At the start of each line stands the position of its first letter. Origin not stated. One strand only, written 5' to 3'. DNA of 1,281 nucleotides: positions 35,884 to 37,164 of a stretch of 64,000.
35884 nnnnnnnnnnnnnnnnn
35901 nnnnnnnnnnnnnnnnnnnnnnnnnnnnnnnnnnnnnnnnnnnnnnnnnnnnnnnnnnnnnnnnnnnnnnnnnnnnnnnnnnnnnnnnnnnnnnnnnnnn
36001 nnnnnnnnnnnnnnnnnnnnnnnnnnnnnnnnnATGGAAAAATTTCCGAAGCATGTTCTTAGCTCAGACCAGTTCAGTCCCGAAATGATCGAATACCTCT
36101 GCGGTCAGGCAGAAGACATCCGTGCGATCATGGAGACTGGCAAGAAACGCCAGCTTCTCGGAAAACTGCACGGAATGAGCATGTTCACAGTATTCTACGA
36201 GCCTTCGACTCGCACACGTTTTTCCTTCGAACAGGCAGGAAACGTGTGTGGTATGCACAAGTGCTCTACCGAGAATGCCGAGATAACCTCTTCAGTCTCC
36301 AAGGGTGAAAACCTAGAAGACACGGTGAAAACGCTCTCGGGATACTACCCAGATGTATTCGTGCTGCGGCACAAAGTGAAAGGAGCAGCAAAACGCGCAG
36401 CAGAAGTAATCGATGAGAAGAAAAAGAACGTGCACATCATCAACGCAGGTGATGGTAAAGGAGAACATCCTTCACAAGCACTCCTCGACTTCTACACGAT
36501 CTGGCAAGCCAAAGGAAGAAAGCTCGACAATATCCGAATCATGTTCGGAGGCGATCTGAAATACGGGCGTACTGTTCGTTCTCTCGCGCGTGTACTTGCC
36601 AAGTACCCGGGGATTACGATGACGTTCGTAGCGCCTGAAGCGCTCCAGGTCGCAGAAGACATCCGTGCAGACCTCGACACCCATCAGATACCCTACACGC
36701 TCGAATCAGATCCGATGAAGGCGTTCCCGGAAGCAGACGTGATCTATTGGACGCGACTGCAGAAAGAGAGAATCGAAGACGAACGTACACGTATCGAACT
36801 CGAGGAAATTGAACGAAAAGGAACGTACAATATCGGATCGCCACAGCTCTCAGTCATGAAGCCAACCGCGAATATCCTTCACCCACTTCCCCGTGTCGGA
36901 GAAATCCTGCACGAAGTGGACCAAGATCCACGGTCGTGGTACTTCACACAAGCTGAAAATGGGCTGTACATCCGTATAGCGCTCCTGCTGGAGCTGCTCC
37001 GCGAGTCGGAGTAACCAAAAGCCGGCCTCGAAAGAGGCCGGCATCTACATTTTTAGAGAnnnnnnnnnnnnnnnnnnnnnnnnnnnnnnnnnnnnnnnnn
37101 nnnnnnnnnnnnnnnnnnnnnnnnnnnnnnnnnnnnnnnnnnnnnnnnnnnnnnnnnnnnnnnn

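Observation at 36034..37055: Orphan, G+C-rich pyrB (aspartate carbamoyltransferase) without other pyrimidine-biosynthesis genes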

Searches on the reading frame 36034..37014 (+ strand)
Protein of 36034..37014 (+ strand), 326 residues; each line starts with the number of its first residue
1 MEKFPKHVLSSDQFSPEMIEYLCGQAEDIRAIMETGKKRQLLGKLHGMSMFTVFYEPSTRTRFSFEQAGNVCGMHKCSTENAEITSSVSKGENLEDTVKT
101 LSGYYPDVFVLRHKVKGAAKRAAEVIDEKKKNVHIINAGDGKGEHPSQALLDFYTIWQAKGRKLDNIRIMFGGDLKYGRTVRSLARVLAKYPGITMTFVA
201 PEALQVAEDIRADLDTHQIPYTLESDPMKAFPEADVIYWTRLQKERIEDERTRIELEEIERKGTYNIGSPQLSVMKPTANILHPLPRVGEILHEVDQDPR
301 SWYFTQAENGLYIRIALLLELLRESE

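Call 3: search_protein_families(library=pfam, proteins=[window:36034-37014:+])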
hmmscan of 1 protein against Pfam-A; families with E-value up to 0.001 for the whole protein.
window:36034-37014:+ (326 aa): 2 families
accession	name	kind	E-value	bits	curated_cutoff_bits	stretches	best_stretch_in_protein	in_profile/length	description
PF02729.26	OTCace_N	-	6.1e-39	133.9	29.9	1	6-157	1-147/148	Aspartate/ornithine carbamoyltransferase, carbamoyl-P binding domain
PF00185.30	OTCace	-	1.1e-26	94.2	29.4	1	166-319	2-155/157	Aspartate/ornithine carbamoyltransferase, Asp/Orn binding domain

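Call 4: search_protein_families(library=ncbifam, proteins=[window:36034-37014:+])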
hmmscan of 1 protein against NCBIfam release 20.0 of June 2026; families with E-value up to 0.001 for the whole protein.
window:36034-37014:+ (326 aa): 17 families
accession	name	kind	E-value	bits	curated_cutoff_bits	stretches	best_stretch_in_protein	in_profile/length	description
TIGR00670.1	asp_carb_tr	equivalog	2.8e-84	282.8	236.95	1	6-322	1-303/304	aspartate carbamoyltransferase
NF002032.1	PRK00856.1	equivalog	3.3e-81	272.7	263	1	6-321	1-296/297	aspartate carbamoyltransferase catalytic subunit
NF008853.0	PRK11891.1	equivalog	1.3e-59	202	560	1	6-322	89-398/430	aspartate carbamoyltransferase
NF006046.0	PRK08192.1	equivalog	3.3e-57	194.3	512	1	6-318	7-313/339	aspartate carbamoyltransferase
NF009916.0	PRK13376.1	equivalog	3.4e-37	128.1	800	1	43-318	46-329/525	bifunctional aspartate carbamoyltransferase catalytic subunit/aspartate carbamoyltransferase regulatory subunit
NF001986.0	PRK00779.1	subfamily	1.2e-34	119.9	306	1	5-323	5-305/307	ornithine carbamoyltransferase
TIGR00658.1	orni_carb_tr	equivalog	3.8e-33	115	280.85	1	6-322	1-303/304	ornithine carbamoyltransferase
NF010387.0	PRK13814.1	equivalog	2.9e-32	111.8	660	1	1-322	1-304/310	aspartate carbamoyltransferase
TIGR04384.1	putr_carbamoyl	exception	1.4e-21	76.9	500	1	8-323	2-308/330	putrescine carbamoyltransferase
NF011380.0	PRK14805.1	equivalog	3.7e-16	59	421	1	6-323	2-301/302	ornithine carbamoyltransferase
NF003286.0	PRK04284.1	subfamily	5.8e-16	58.5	515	1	9-214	10-201/332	ornithine carbamoyltransferase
NF011379.0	PRK14804.1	equivalog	7.9e-13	48.2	373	1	37-323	33-310/311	ornithine carbamoyltransferase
NF002470.0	PRK01713.1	equivalog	2.6e-09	37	545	1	6-208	8-196/334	ornithine carbamoyltransferase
NF003384.0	PRK04523.1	equivalog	7e-09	35.2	288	1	5-322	3-333/336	N-acetylornithine carbamoyltransferase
NF009213.0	PRK12562.1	subfamily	4.4e-08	32.9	559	1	4-213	5-201/334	ornithine carbamoyltransferase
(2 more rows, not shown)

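Call 7: find_homologous_proteins(query=window:36034-37011:+)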
Query window:36034-37011:+ (326 aa): 7999 proteins with E <= 0.001 among 8000 candidates; the best 120 are listed.
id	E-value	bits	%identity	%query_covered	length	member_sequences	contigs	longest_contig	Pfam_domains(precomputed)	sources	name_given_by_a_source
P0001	1.1e-216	736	100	100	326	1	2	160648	PF00185.31,PF02729.27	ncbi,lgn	-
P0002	1.3e-108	381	56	99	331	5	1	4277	PF00185.31,PF02729.27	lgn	-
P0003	8.1e-107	375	56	98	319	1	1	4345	PF00185.31,PF02729.27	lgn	-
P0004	1.7e-101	358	54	97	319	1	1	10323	PF00185.31,PF02729.27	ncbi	-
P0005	1.7e-86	309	52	97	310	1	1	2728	PF00185.31,PF02729.27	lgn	-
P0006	2.6e-85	305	50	98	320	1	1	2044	PF00185.31,PF02729.27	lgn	-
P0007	2.7e-85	305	48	98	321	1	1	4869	PF00185.31,PF02729.27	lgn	-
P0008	3.7e-84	301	51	97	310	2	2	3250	PF00185.31,PF02729.27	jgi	jgi:aspartate carbamoyltransferase catalytic subunit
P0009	6.0e-83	297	49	98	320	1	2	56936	PF00185.31,PF02729.27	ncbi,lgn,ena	-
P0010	6.6e-83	297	51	97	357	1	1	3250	PF00185.31,PF02729.27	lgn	-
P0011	7.0e-83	297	49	99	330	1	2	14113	PF00185.31,PF02729.27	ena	-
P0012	3.3e-82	295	49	98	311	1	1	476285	PF00185.31,PF02729.27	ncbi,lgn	-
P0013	1.5e-81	292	48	98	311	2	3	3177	PF00185.31,PF02729.27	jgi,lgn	jgi:aspartate carbamoyltransferase catalytic subunit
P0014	1.6e-81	292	50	97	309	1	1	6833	PF00185.31,PF02729.27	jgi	jgi:aspartate carbamoyltransferase catalytic subunit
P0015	3.6e-81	291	50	98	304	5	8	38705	PF00185.31,PF02729.27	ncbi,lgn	-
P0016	5.4e-81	291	49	98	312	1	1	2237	PF00185.31,PF02729.27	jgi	jgi:aspartate carbamoyltransferase catalytic subunit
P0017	8.0e-81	290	51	96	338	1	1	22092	PF00185.31,PF02729.27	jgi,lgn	jgi:aspartate carbamoyltransferase catalytic subunit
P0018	9.0e-81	290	50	96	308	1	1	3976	PF00185.31,PF02729.27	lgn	-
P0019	1.6e-80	289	48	96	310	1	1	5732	PF00185.31,PF02729.27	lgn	-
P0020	2.2e-80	289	50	97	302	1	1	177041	PF00185.31,PF02729.27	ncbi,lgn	-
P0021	2.7e-80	288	49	96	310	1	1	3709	PF00185.31,PF02729.27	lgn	-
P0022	4.2e-80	288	51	96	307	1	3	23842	PF00185.31,PF02729.27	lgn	-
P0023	4.3e-80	288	50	97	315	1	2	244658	PF00185.31,PF02729.27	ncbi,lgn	-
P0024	4.5e-80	288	49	98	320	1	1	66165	PF00185.31,PF02729.27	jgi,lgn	jgi:aspartate carbamoyltransferase catalytic subunit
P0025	5.2e-80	287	48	98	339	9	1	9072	PF00185.31,PF02729.27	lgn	-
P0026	6.1e-80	287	49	97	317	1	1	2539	PF00185.31,PF02729.27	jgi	jgi:aspartate carbamoyltransferase catalytic subunit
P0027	8.1e-80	287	50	98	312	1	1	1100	PF00185.31,PF02729.27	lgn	-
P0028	1.1e-79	286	49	98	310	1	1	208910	PF00185.31,PF02729.27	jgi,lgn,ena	-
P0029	2.0e-79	285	47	98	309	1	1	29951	PF00185.31,PF02729.27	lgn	-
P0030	2.0e-79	285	50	96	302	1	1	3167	PF00185.31,PF02729.27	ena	-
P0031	2.2e-79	285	50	96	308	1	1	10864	PF00185.31,PF02729.27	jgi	jgi:aspartate carbamoyltransferase catalytic subunit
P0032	2.3e-79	285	48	100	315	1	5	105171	PF00185.31,PF02729.27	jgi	jgi:aspartate carbamoyltransferase catalytic subunit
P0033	2.3e-79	285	49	97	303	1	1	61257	PF00185.31,PF02729.27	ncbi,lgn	-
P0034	2.8e-79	285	48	98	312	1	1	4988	PF00185.31,PF02729.27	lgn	-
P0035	3.7e-79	285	50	98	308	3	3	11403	PF00185.31,PF02729.27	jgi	jgi:aspartate carbamoyltransferase catalytic subunit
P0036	5.2e-79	284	49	97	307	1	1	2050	PF00185.31,PF02729.27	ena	-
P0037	1.1e-78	283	51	96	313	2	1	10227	PF00185.31,PF02729.27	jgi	jgi:aspartate carbamoyltransferase catalytic subunit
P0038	1.7e-78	282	46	96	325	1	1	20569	PF00185.31,PF02729.27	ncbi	-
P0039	1.9e-78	282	49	97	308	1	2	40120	PF00185.31,PF02729.27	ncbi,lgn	-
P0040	2.2e-78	282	47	98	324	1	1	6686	PF00185.31,PF02729.27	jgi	jgi:aspartate carbamoyltransferase catalytic subunit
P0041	2.5e-78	282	48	96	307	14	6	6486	PF00185.31,PF02729.27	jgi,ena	-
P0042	2.6e-78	282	49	97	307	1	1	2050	PF00185.31,PF02729.27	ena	-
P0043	2.9e-78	282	47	99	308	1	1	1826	PF00185.31,PF02729.27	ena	-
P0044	6.4e-78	280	46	98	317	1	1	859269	PF00185.31,PF02729.27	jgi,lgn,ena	-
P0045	7.5e-78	280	47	97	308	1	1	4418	PF00185.31,PF02729.27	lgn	-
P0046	8.1e-78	280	49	98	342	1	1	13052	PF00185.31,PF02729.27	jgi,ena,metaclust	metaclust:\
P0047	9.0e-78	280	50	96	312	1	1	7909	PF00185.31,PF02729.27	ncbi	-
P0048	1.0e-77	280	49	100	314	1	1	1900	PF00185.31,PF02729.27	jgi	jgi:aspartate carbamoyltransferase catalytic subunit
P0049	1.0e-77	280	49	97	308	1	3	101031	PF00185.31,PF02729.27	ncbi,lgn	-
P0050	1.1e-77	280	47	97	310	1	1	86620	PF00185.31,PF02729.27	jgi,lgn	jgi:aspartate carbamoyltransferase catalytic subunit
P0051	1.2e-77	280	48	98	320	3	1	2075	PF00185.31,PF02729.27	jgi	jgi:aspartate carbamoyltransferase catalytic subunit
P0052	1.2e-77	280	49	98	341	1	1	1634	PF00185.31,PF02729.27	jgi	jgi:aspartate carbamoyltransferase catalytic subunit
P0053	1.2e-77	279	50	99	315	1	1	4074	PF00185.31,PF02729.27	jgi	jgi:aspartate carbamoyltransferase catalytic subunit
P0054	1.3e-77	279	47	97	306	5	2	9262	PF00185.31,PF02729.27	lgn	-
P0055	1.5e-77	279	50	95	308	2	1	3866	PF00185.31,PF02729.27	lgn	-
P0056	1.9e-77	279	47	98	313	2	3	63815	PF00185.31,PF02729.27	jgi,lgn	-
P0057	2.4e-77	279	50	96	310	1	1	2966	PF00185.31,PF02729.27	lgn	-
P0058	2.6e-77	278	48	97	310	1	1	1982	PF00185.31,PF02729.27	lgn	-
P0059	2.6e-77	278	49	96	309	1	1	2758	PF00185.31,PF02729.27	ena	-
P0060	2.8e-77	278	48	98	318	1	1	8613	PF00185.31,PF02729.27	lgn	-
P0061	2.8e-77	278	49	98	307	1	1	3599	PF00185.31,PF02729.27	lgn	-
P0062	3.1e-77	278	47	97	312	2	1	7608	PF00185.31,PF02729.27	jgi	jgi:aspartate carbamoyltransferase catalytic subunit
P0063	3.1e-77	278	49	97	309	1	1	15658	PF00185.31,PF02729.27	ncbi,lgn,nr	ncbi:MAG: Aspartate carbamoyltransferase [Candidatus Saccharibacteria bacterium]|nr:Aspartate carbam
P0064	3.3e-77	278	48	98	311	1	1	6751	PF00185.31,PF02729.27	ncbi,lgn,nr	ncbi:aspartate carbamoyltransferase [Candidatus Saccharibacteria bacterium]|nr:aspartate carbamoyltr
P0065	3.3e-77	278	49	97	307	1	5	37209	PF00185.31,PF02729.27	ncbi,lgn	-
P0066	5.3e-77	277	49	96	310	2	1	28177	PF00185.31,PF02729.27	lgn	-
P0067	5.7e-77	277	47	97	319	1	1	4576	PF00185.31,PF02729.27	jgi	jgi:aspartate carbamoyltransferase catalytic subunit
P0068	5.7e-77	277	49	97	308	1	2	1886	PF00185.31,PF02729.27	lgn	-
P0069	6.5e-77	277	48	98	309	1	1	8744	PF00185.31,PF02729.27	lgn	-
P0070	6.6e-77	277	46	97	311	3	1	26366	PF00185.31,PF02729.27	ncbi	-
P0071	7.3e-77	277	50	97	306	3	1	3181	PF00185.31,PF02729.27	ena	-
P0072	7.5e-77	277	49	97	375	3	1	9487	PF00185.31,PF02729.27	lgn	-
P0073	9.7e-77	277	49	97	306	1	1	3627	PF00185.31,PF02729.27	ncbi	-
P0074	1.4e-76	276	47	98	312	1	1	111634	PF00185.31,PF02729.27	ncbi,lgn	-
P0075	1.5e-76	276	49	98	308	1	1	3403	PF00185.31,PF02729.27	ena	-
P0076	1.5e-76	276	48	97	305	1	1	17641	PF00185.31,PF02729.27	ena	-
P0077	1.6e-76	276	50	97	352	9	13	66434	PF00185.31,PF02729.27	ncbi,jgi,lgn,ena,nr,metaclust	ncbi:MAG: aspartate carbamoyltransferase [Acidobacteria bacterium]|nr:MAG: aspartate carbamoyltransf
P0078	1.6e-76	276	50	97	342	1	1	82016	PF00185.31,PF02729.27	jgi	jgi:aspartate carbamoyltransferase catalytic subunit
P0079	1.9e-76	276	48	97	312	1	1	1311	PF00185.31,PF02729.27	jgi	jgi:aspartate carbamoyltransferase catalytic subunit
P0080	1.9e-76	276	50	97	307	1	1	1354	PF00185.31,PF02729.27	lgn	-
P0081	2.1e-76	275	47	97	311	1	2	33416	PF00185.31,PF02729.27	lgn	-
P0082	2.3e-76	275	46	97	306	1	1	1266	PF00185.31,PF02729.27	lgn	-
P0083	2.3e-76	275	47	96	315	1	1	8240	PF00185.31,PF02729.27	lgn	-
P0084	2.8e-76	275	47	96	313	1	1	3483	PF00185.31,PF02729.27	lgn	-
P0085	3.0e-76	275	48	97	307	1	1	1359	PF00185.31,PF02729.27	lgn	-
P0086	3.1e-76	275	48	98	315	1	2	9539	PF00185.31,PF02729.27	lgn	-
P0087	3.3e-76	275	49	96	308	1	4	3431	PF00185.31,PF02729.27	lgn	-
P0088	3.7e-76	275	50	96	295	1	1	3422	PF00185.31,PF02729.27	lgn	-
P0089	3.7e-76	275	48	96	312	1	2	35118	PF00185.31,PF02729.27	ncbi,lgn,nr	ncbi:MAG: aspartate carbamoyltransferase [Candidatus Sungbacteria bacterium]|nr:aspartate carbamoylt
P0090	3.7e-76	275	49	96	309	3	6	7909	PF00185.31,PF02729.27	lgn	-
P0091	4.4e-76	274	49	97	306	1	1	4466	PF00185.31,PF02729.27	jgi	-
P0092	4.5e-76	274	50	96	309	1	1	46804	PF00185.31,PF02729.27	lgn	-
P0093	4.6e-76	274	47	97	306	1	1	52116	PF00185.31,PF02729.27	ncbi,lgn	-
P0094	4.6e-76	274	48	96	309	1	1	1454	PF00185.31,PF02729.27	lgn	-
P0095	4.6e-76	274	50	97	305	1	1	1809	PF00185.31,PF02729.27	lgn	-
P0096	4.9e-76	274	50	97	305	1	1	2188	PF00185.31,PF02729.27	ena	-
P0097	5.0e-76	274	46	98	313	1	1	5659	PF00185.31,PF02729.27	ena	-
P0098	5.1e-76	274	50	97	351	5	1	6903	PF00185.31,PF02729.27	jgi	-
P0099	6.6e-76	274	49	96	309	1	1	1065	PF00185.31,PF02729.27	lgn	-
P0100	7.8e-76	274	47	96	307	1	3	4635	PF00185.31,PF02729.27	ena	-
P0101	8.2e-76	274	47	98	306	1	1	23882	PF00185.31,PF02729.27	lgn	-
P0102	1.0e-75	273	47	96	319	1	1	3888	PF00185.31,PF02729.27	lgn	-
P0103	1.1e-75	273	49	97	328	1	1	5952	PF00185.31,PF02729.27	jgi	jgi:aspartate carbamoyltransferase catalytic subunit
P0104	1.1e-75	273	50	98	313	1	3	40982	PF00185.31,PF02729.27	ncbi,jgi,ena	-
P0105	1.2e-75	273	47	97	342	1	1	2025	PF00185.31,PF02729.27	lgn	-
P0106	1.2e-75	273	46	98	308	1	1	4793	PF00185.31,PF02729.27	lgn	-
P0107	1.7e-75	272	48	99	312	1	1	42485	PF00185.31,PF02729.27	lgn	-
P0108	2.0e-75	272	45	97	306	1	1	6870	PF00185.31,PF02729.27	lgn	-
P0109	2.0e-75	272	48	97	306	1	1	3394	PF00185.31,PF02729.27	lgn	-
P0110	2.1e-75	272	48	98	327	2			PF00185.31,PF02729.27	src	-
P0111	2.1e-75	272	47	97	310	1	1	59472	PF00185.31,PF02729.27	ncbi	-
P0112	2.3e-75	272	47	96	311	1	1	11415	PF00185.31,PF02729.27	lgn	-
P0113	3.0e-75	272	47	99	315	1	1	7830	PF00185.31,PF02729.27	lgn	-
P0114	3.2e-75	272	48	97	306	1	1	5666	PF00185.31,PF02729.27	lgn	-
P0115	3.3e-75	272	48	97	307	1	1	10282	PF00185.31,PF02729.27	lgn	-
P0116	3.3e-75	272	47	98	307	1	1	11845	PF00185.31,PF02729.27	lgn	-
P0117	3.5e-75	271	48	98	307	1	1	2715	PF00185.31,PF02729.27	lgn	-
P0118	4.2e-75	271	48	97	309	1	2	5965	PF00185.31,PF02729.27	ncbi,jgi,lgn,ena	-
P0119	4.4e-75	271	49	97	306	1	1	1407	PF00185.31,PF02729.27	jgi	jgi:aspartate carbamoyltransferase catalytic subunit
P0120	4.4e-75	271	49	98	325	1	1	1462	PF00185.31,PF02729.27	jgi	jgi:aspartate carbamoyltransferase catalytic subunit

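Call 8: find_encoding_contigs(protein=window:36034-37011:+, flank=10000, max_places=6)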
Protein window:36034-37011:+ (326 aa): 2 contigs read that carry it; 2 places shown.
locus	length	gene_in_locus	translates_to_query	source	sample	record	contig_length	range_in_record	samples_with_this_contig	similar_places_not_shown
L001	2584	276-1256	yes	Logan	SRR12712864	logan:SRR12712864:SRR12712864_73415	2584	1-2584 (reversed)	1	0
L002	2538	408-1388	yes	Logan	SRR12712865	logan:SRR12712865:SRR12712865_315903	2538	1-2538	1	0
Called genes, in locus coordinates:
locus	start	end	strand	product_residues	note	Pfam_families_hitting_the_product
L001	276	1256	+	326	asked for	PF02729:OTCace_N, PF00185:OTCace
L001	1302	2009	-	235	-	PF02163:Peptidase_M50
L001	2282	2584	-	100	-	?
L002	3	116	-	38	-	?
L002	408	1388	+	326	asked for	PF02729:OTCace_N, PF00185:OTCace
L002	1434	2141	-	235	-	PF02163:Peptidase_M50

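Call 10: list_cluster_members(proteins=[P0001, P0004, P0009, P0012, P0015, P0020, P0023, P0033, P0038, P0039])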
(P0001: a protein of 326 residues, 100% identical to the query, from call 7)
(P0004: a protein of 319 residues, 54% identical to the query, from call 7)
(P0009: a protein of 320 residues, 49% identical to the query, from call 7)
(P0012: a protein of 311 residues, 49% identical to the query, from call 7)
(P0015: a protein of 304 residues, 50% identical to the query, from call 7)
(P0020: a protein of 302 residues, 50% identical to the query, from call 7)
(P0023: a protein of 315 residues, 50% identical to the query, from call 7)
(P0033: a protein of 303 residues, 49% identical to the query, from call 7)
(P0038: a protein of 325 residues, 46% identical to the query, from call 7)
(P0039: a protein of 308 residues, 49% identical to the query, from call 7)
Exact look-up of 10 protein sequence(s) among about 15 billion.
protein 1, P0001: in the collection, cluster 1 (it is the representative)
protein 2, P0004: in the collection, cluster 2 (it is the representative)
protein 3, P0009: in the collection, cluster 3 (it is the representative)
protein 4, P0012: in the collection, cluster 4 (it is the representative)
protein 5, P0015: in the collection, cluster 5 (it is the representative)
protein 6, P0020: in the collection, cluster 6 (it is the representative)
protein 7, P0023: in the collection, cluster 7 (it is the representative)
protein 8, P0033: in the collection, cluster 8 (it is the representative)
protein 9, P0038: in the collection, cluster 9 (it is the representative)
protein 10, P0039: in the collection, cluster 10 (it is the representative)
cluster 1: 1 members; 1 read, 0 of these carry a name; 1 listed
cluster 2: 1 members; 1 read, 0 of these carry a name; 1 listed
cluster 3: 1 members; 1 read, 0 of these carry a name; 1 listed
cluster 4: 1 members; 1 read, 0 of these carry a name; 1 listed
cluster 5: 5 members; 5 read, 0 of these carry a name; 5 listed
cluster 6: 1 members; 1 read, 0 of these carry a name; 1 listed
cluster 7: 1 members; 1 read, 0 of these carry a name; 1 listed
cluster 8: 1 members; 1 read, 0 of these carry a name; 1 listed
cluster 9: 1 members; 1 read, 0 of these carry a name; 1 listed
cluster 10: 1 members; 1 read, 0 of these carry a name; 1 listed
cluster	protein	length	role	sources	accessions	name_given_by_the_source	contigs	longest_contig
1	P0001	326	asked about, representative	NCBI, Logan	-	-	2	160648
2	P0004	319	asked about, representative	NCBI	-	-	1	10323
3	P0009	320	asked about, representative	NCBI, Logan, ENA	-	-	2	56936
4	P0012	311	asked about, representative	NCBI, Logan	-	-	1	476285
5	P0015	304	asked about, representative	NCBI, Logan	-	-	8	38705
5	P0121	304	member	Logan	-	-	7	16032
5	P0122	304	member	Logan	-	-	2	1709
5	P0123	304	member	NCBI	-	-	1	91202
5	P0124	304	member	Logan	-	-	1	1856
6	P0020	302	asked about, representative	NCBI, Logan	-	-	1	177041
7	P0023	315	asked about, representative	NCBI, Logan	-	-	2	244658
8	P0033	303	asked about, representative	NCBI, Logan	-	-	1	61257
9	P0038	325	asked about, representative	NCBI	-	-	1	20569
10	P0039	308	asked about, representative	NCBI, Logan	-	-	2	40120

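Call 11: find_encoding_contigs(protein=P0004, flank=10000, max_places=3)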
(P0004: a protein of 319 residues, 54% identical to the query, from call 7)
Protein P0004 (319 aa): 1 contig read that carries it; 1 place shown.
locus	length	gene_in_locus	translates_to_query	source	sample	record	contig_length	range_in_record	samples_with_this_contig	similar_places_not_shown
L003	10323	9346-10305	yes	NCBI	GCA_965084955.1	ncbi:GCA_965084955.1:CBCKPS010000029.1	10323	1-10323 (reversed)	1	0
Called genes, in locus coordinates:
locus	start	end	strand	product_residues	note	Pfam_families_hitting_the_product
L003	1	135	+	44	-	?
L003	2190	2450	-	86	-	-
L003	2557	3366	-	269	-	PF01746:tRNA_m1G_MT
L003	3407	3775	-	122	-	-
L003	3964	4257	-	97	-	-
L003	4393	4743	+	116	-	-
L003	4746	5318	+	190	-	PF06941:NT5C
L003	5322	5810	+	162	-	PF00293:NUDIX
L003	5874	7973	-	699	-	PF00009:GTP_EFTU, PF03144:GTP_EFTU_D2, PF22042:EF-G_D2, PF14492:EFG_III, PF16658:RF3_C (weak), PF03764:EFG_IV, PF00679:EFG_C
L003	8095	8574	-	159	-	PF00177:Ribosomal_S7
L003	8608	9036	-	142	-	PF00164:Ribosom_S12_S23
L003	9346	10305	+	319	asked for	PF02729:OTCace_N, PF00185:OTCace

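Call 15: find_encoding_contigs(protein=P0002, flank=10000, max_places=3)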
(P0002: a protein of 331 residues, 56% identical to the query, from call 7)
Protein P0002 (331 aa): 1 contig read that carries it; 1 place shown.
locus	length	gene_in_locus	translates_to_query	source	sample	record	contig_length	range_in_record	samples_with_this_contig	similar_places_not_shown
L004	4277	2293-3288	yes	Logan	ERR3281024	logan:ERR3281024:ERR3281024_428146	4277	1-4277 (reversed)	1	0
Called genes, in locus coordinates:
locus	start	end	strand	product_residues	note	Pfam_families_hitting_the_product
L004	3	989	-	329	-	?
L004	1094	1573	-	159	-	PF00177:Ribosomal_S7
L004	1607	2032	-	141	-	PF00164:Ribosom_S12_S23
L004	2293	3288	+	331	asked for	PF02729:OTCace_N, PF00185:OTCace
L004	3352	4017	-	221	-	PF02163:Peptidase_M50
